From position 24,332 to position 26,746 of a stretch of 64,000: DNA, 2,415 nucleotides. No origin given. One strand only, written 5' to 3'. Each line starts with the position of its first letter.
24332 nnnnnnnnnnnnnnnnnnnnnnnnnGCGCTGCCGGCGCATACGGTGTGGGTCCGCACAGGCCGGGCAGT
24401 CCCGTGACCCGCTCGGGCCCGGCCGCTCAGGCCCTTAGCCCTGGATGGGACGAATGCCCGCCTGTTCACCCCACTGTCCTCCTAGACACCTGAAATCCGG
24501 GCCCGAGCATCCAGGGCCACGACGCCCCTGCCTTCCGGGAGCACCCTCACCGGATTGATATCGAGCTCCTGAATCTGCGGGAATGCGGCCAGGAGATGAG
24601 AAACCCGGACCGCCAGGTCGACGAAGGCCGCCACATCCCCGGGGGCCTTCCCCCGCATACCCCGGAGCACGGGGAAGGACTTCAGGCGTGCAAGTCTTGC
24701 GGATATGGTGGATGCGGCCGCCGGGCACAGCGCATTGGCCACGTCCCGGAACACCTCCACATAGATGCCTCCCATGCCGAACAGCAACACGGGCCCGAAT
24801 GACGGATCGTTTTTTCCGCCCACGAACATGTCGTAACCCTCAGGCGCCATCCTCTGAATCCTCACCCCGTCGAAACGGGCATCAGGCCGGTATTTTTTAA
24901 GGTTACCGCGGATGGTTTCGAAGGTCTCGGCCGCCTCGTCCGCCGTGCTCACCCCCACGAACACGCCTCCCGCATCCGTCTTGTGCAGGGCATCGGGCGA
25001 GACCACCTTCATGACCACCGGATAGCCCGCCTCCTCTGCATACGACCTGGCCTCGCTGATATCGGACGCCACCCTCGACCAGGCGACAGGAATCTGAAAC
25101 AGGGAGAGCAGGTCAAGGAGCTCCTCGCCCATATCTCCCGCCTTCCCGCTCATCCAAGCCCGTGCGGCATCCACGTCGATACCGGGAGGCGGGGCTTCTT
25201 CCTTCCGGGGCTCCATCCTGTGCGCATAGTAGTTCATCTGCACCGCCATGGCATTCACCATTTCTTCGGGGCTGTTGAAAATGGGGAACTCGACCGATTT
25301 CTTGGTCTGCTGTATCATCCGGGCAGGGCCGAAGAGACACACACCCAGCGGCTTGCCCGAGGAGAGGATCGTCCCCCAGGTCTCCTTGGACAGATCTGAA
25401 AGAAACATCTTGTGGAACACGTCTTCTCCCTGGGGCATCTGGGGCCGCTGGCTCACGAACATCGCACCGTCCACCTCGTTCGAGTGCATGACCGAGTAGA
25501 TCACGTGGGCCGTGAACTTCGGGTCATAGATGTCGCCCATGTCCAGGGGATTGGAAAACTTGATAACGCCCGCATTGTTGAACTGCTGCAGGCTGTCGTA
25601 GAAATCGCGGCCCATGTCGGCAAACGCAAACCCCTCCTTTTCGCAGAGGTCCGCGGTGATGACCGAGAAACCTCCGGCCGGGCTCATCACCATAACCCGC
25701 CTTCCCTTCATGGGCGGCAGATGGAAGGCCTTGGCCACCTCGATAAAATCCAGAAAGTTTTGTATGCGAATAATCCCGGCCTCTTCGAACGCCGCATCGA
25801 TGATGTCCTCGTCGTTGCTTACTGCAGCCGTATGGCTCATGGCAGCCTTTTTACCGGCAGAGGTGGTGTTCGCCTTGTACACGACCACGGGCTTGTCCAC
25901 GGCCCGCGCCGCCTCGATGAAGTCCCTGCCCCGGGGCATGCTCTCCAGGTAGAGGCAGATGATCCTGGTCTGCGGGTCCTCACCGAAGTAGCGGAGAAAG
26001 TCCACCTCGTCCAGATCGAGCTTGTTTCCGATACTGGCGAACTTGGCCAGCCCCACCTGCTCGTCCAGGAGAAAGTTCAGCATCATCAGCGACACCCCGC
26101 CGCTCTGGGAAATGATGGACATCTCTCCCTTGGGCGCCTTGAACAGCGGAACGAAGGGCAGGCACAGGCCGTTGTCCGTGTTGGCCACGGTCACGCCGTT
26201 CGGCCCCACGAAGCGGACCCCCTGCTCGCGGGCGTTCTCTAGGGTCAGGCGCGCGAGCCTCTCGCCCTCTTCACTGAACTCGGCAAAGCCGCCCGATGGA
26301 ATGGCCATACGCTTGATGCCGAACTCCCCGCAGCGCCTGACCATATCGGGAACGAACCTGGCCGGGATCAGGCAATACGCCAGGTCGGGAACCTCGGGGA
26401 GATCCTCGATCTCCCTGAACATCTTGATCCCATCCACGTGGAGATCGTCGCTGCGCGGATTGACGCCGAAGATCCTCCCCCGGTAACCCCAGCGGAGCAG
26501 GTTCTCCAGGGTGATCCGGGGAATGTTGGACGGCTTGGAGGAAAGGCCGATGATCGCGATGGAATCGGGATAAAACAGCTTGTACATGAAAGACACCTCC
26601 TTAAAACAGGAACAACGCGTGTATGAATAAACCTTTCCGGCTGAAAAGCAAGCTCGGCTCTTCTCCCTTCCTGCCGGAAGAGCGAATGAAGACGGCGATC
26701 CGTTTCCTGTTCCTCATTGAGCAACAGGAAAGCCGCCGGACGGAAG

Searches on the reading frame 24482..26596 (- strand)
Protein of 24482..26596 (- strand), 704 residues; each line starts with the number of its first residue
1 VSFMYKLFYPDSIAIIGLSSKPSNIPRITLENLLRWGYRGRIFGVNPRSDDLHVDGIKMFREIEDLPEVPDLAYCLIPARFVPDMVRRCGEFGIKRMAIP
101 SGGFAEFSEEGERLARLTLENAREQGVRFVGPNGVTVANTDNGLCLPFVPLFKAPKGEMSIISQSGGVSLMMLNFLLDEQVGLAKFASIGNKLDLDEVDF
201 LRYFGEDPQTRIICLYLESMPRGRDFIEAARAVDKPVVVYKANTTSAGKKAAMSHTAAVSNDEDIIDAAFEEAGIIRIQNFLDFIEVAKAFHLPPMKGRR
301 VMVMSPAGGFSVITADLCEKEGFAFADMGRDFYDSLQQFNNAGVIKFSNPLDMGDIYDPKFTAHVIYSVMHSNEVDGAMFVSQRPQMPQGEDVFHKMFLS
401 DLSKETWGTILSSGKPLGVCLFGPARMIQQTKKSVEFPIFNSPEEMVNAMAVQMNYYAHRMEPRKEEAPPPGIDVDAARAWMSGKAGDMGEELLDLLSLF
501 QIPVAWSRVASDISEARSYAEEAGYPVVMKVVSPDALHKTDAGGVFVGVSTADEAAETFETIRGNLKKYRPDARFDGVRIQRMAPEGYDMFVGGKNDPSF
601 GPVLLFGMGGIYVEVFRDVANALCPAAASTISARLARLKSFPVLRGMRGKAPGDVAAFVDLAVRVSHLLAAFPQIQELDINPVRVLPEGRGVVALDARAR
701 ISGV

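Call 30: search_protein_families(library=pfam, proteins=[window:24482-26596:-], max_evalue=0.00001)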
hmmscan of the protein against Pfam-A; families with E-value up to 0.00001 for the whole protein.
window:24482-26596:- (704 aa): 4 families
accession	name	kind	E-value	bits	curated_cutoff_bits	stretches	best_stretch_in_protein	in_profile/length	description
PF13549.11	ATP-grasp_5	-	6.9e-66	222.2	27.6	1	492-701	14-221/221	ATP-grasp domain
PF13607.11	Succ_CoA_lig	-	1.3e-46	158.2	27.4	1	156-291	1-138/138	Succinyl-CoA ligase like flavodoxin domain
PF13380.12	CoA_binding_2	-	1.8e-14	54.6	22.8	1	12-138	2-114/116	CoA binding domain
PF02629.25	CoA_binding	-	1.6e-07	32.4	22.3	1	10-99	3-93/97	CoA binding domain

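Call 74: search_protein_families(library=ncbifam, proteins=[window:24482-26596:-], max_evalue=1e-20)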
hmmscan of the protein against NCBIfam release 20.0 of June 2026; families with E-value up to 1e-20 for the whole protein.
window:24482-26596:- (704 aa): 4 families
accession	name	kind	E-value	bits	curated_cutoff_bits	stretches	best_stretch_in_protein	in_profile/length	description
NF045494.1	AcCoALig_Archglob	equivalog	1.7e-119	400.1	1200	2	5-452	219-658/665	acetate--CoA ligase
NF045493.1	HydDutCoALig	equivalog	3.6e-116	389.4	1300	1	7-699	6-696/698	4-hydroxybutyrate--CoA ligase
NF045492.1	HydPropCoALig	equivalog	1.4e-103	347.6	1300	2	2-451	246-691/700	3-hydroxypropionate--CoA ligase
TIGR02717.1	AcCoA-syn-alpha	equivalog_domain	2.8e-99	332.8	567.15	1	5-456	2-446/447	acetate--CoA ligase alpha subunit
